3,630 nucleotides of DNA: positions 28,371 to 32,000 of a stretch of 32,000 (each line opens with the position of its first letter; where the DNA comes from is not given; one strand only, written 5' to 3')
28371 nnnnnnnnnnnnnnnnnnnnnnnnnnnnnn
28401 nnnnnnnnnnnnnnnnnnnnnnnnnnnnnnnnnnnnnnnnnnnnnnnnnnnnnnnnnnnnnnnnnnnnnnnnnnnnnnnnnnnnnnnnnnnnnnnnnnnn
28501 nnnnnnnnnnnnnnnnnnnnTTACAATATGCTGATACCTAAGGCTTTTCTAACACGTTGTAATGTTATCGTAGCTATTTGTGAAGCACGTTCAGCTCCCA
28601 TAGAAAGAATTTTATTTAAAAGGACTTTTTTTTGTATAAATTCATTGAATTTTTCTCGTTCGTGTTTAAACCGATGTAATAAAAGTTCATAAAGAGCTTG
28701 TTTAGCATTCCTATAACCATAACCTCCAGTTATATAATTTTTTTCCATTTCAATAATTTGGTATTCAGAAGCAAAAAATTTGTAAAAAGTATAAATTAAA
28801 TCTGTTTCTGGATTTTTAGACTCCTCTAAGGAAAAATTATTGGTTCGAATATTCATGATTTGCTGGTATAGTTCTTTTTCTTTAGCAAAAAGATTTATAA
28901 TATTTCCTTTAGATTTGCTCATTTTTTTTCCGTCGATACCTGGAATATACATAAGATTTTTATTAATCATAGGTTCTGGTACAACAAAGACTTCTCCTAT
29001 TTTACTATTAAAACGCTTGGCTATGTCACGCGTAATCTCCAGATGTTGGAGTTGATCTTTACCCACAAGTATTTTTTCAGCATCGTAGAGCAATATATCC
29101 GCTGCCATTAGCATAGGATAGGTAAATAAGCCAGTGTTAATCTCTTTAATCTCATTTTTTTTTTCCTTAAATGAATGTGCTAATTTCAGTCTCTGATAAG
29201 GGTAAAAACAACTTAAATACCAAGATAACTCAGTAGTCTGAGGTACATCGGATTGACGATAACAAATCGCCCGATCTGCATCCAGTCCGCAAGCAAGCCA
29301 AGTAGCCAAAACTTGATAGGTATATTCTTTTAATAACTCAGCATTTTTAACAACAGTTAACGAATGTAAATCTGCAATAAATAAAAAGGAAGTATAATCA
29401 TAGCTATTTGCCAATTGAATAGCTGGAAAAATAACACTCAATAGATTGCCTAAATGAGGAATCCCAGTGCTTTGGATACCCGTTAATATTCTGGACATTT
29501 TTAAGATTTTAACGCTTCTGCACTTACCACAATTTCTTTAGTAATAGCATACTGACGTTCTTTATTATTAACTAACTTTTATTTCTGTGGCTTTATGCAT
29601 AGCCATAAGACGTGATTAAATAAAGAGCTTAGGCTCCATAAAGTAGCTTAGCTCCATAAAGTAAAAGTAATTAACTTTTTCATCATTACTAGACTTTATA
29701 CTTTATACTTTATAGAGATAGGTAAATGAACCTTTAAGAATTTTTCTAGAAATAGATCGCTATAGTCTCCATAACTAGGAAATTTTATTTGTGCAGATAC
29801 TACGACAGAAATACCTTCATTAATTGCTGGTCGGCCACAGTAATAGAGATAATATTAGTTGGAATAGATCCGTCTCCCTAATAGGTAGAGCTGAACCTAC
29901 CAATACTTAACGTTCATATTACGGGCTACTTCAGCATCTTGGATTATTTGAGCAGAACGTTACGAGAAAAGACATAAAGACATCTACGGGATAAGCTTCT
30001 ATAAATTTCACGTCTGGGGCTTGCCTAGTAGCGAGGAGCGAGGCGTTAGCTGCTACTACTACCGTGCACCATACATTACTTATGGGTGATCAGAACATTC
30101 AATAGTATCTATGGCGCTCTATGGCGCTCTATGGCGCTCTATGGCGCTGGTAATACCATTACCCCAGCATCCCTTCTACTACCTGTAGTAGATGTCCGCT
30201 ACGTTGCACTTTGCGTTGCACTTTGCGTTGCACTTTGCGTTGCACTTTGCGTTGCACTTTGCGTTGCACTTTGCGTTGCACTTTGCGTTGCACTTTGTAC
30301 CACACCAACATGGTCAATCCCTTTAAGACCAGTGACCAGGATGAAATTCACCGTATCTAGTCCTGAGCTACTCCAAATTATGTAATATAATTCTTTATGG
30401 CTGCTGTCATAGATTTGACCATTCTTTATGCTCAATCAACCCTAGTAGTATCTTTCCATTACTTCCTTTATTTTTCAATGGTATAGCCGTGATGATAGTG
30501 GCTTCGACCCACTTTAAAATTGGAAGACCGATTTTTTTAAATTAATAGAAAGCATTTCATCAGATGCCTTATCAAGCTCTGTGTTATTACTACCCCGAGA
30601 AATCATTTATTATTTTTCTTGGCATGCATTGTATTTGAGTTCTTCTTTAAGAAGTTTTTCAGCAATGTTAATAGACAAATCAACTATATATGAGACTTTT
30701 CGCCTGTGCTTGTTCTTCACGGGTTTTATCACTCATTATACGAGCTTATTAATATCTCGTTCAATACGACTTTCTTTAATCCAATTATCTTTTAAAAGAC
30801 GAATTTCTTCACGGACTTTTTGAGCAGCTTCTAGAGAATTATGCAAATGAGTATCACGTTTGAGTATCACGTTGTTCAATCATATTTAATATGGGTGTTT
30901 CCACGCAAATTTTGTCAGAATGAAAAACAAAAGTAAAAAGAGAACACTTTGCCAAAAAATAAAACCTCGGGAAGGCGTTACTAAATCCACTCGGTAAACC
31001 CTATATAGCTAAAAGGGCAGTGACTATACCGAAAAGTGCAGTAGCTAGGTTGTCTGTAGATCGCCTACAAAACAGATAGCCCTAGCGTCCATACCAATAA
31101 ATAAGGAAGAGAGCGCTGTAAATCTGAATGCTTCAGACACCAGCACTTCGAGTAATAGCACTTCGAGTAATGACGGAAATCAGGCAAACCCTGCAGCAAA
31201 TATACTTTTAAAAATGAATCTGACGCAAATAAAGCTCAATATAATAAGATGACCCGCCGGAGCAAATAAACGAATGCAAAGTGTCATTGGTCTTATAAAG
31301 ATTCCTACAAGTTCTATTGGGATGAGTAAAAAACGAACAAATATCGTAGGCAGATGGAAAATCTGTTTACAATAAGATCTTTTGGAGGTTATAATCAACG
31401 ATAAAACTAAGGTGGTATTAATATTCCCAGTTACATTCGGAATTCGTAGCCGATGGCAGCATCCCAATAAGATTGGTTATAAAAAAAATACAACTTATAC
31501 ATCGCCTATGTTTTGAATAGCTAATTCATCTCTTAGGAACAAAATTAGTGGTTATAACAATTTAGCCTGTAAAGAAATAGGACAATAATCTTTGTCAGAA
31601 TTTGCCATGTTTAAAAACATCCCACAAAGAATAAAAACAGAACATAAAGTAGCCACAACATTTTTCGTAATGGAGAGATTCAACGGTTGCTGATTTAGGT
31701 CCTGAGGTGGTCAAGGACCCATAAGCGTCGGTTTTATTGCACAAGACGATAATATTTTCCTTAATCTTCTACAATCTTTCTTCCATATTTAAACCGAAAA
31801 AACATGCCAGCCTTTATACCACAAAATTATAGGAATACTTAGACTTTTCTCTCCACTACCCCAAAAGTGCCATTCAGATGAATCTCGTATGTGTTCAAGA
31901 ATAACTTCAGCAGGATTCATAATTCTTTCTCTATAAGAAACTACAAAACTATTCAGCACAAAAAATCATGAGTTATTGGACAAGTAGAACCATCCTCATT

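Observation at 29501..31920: Entire F1Fo ATP synthase operon (atpB-E-F-H-A-G) decayed into about 2.4 kb of fragments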

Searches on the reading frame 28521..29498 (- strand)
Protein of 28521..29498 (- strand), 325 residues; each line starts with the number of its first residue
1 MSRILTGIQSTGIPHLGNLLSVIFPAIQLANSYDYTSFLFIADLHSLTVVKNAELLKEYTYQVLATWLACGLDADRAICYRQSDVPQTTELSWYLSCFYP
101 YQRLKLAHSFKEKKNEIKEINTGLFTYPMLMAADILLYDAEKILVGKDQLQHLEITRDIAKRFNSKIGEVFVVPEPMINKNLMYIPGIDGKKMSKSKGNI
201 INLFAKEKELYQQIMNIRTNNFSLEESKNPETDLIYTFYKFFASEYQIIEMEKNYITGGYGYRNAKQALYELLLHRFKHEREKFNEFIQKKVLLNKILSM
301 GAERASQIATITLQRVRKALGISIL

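Call 4: find_encoding_contigs(protein=window:28521-29498:-, flank=10000, max_places=6)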
Protein window:28521-29498:- (325 aa): 1 contig read that carries it; 1 place shown.
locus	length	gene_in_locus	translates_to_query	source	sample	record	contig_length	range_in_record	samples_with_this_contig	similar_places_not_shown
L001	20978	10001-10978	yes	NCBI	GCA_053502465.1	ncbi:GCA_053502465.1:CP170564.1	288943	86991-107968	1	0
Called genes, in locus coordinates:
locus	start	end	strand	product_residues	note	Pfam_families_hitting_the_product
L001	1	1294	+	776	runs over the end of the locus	-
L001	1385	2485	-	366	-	PF00793:DAHP_synth_1, PF01817:CM_2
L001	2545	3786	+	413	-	PF00275:EPSP_synthase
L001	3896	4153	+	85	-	PF01649:Ribosomal_S20p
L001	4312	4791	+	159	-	PF03449:GreA_GreB_N, PF01272:GreA_GreB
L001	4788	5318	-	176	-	PF02075:RuvC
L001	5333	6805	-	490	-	PF00587:tRNA-synt_2b, PF03129:HGTP_anticodon, PF09180:ProRS-C_1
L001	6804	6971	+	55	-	-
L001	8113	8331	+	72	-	PF00119:ATP-synt_A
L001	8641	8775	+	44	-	-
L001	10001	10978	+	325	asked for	PF00579:tRNA-synt_1b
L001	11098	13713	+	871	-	PF01411:tRNA-synt_2c, PF07973:tRNA_SAD, PF02272:DHHA1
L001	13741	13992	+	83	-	PF16078:2-oxogl_dehyd_N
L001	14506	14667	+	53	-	-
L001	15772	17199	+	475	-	PF00919:UPF0004, PF04055:Radical_SAM, PF01938:TRAM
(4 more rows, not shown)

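Call 45: find_related_loci(query=window:28521-29498:-, collection=genome_contigs, flank=5000)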
Query window:28521-29498:- (325 aa) in genome_contigs; peptide patterns used: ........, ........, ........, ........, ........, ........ (x = any residue, [..] = any of these).
298 stretches matched a pattern; 206 encode a relative of the query (tblastn E <= 1e-3); the best 80 are kept; 80 distinct loci.
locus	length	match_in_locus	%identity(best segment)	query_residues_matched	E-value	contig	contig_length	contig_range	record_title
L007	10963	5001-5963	60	1-321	1e-136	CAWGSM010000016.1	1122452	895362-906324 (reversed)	MAG: uncultured Flavobacteriaceae bacterium isolate MFD05684.bin.2.204 genome assembly, contig: contig_15676, whole geno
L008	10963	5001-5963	60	1-321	6e-136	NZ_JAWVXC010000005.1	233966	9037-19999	MAG: Lutibacter sp. isolate HN12.bin.11 k141_1664550_length_233966_cov_166.1435, whole genome shotgun sequence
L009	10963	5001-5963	59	1-321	5e-135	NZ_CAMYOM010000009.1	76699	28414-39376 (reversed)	MAG: uncultured Eudoraea sp. isolate FCS_Bacteroidota_05 scaffold_73, whole genome shotgun sequence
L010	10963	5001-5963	60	1-321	2e-134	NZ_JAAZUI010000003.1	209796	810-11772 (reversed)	Lutibacter sp. B1 NODE_3_length_209796_cov_74.0157, whole genome shotgun sequence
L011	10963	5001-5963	59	1-321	1e-133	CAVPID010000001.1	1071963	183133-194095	MAG: uncultured Flavobacteriaceae bacterium isolate MFD09964.bin.1.62 genome assembly, contig: contig_10347, whole genom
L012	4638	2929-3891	58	1-321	3e-135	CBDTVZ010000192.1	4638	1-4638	MAG TPA_asm: uncultured Eudoraea sp. isolate SRR7614711_metabat2_8 genome assembly, contig: ERZ23877654.9312, whole geno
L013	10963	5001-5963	58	1-321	3e-133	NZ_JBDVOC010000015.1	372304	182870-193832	MAG: Eudoraea sp. isolate AQ.07.F.C5_194_4 AQ_07_F_C5_194_4_000000000015, whole genome shotgun sequence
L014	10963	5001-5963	59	1-321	1e-133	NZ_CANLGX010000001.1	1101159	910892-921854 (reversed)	Uncultured Eudoraea sp. isolate 2-1786-n2.fasta NODE_1, whole genome shotgun sequence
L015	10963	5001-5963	59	1-321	4e-133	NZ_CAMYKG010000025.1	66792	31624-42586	MAG: uncultured Eudoraea sp. isolate FCS_Bacteroidota_06 scaffold_200, whole genome shotgun sequence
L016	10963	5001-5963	59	1-321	3e-133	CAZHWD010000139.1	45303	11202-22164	MAG TPA_asm: uncultured Eudoraea sp. isolate binchicken_co231_101 genome assembly, contig: k141_2804065, whole genome sh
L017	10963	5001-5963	59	1-321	1e-132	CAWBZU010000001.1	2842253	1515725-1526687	MAG: uncultured Flavobacteriaceae bacterium isolate MFD09779.bin.1.358 genome assembly, contig: contig_2389, whole genom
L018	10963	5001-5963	59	1-321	6e-133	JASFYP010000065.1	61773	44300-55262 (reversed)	MAG: Flavobacteriaceae bacterium isolate MAY_MAG_00002 ALL_000000000211, whole genome shotgun sequence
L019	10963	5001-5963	59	1-321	9e-133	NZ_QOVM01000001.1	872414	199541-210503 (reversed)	Leeuwenhoekiella aequorea strain LMG 22550 Contig001, whole genome shotgun sequence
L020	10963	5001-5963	59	1-321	8e-133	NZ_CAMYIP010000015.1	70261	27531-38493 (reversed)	MAG: uncultured Eudoraea sp. isolate FCS_Bacteroidota_07 scaffold_124, whole genome shotgun sequence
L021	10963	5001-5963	58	1-321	2e-132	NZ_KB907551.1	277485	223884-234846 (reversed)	Eudoraea adriatica DSM 19308 G504DRAFT_scaffold00006.6, whole genome shotgun sequence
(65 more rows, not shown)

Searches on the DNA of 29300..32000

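Call 34: search_rna_families(source=window, start=29300, end=32000, threshold=evalue, max_evalue=1)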
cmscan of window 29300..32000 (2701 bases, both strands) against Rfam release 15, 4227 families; matches with E-value up to 1: 0.
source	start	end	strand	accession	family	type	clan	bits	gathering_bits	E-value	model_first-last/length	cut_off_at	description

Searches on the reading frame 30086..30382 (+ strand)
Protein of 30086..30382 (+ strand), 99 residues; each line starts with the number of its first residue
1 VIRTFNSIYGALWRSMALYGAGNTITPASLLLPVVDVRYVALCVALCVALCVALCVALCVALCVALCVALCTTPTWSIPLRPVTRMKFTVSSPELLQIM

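Call 54: search_protein_families(library=pfam, max_evalue=1, proteins=[window:30086-30382:+])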
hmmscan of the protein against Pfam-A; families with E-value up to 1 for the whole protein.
seq(99 aa): 0 families

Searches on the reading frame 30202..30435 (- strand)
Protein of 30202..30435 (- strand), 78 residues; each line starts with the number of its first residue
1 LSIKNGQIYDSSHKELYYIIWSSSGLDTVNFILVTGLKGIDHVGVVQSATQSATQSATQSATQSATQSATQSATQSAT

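Call 54: search_protein_families(library=pfam, max_evalue=1, proteins=[window:30202-30435:-])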
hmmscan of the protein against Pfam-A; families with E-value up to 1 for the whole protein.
seq(78 aa): 1 family
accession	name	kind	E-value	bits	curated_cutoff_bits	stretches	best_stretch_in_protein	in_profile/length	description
PF04228.19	Zn_peptidase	-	0.02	14.8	23.2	1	23-71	35-83/290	Putative neutral zinc metallopeptidase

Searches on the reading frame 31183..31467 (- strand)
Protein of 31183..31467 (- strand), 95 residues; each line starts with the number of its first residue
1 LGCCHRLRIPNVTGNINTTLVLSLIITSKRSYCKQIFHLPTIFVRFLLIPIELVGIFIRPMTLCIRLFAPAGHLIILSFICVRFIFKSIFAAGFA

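Call 11: find_homologous_proteins(query=window:31183-31467:-, max_evalue=0.001)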
Query seq(95 aa) (95 aa): 5 proteins with E <= 0.001 among 7 candidates.
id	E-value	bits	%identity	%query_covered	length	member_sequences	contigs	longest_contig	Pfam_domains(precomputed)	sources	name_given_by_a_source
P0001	9.0e-37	143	99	76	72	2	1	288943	PF00119.26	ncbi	ncbi:MAG: F0F1 ATP synthase subunit A [Candidatus Walczuchella monophlebidarum]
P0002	4.8e-25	106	78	89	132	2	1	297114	PF00119.26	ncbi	ncbi:MAG: F0F1 ATP synthase subunit A [Candidatus Walczuchella monophlebidarum]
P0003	6.0e-10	57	48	82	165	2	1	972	PF00119.26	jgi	jgi:F-type H+-transporting ATPase subunit a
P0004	5.6e-6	45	83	35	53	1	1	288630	PF00119.26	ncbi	ncbi:MAG: F0F1 ATP synthase subunit A [Candidatus Walczuchella monophlebidarum]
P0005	9.6e-6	44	86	36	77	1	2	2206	PF00119.26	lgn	-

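Call 21: find_encoding_contigs(protein=P0002, flank=6000, max_places=3)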
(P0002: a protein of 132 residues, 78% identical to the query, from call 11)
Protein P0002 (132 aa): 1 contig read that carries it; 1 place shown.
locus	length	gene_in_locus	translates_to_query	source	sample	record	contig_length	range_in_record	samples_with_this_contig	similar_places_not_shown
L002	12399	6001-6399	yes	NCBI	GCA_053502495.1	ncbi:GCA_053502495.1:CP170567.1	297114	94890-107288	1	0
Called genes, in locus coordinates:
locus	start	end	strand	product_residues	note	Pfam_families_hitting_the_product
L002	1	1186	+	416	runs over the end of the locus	PF00275:EPSP_synthase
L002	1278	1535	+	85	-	PF01649:Ribosomal_S20p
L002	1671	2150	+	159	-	PF03449:GreA_GreB_N, PF01272:GreA_GreB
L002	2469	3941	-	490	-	PF00587:tRNA-synt_2b, PF03129:HGTP_anticodon, PF09180:ProRS-C_1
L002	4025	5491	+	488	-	PF01406:tRNA-synt_1e, PF01921:tRNA-synt_1f (faint), PF09334:tRNA-synt_1g (faint), PF09190:DALR_2 (weak)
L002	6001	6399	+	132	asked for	PF00119:ATP-synt_A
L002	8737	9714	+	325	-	PF00579:tRNA-synt_1b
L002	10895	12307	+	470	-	PF00919:UPF0004, PF04055:Radical_SAM, PF01938:TRAM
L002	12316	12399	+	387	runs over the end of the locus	PF00158:Sigma54_activat, PF14532:Sigma54_activ_2, PF07724:AAA_2 (weak), PF25601:AAA_lid_14, PF02954:HTH_8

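Call 22: find_encoding_contigs(protein=P0004, flank=6000, max_places=3)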
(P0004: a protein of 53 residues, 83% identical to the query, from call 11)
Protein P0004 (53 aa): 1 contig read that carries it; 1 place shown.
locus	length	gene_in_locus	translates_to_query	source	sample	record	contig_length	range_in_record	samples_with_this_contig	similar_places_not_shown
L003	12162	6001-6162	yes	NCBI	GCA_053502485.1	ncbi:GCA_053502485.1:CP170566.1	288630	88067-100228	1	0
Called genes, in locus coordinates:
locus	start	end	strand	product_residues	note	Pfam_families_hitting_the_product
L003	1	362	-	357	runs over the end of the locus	PF00793:DAHP_synth_1, PF01817:CM_2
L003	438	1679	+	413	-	PF00275:EPSP_synthase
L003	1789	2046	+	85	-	PF01649:Ribosomal_S20p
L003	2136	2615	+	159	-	PF03449:GreA_GreB_N, PF01272:GreA_GreB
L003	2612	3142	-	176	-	PF02075:RuvC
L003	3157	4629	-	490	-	PF00587:tRNA-synt_2b, PF03129:HGTP_anticodon, PF09180:ProRS-C_1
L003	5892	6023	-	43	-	-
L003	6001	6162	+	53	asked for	PF00119:ATP-synt_A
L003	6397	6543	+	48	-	-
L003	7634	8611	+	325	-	PF00579:tRNA-synt_1b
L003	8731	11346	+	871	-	PF01411:tRNA-synt_2c, PF07973:tRNA_SAD, PF02272:DHHA1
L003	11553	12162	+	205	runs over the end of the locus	-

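Call 46: find_encoding_contigs(protein=P0005, flank=5000, max_places=4)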
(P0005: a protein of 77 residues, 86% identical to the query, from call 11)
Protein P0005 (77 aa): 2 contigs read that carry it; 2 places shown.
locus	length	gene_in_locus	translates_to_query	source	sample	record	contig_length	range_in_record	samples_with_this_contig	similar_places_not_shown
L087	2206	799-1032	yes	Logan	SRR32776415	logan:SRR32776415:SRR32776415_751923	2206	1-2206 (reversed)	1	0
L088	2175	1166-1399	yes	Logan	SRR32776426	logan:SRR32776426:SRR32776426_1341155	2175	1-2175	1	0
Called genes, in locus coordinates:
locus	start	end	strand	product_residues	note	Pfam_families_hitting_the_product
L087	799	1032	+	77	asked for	PF00119:ATP-synt_A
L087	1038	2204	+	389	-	?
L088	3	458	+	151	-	?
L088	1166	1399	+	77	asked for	PF00119:ATP-synt_A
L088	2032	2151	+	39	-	-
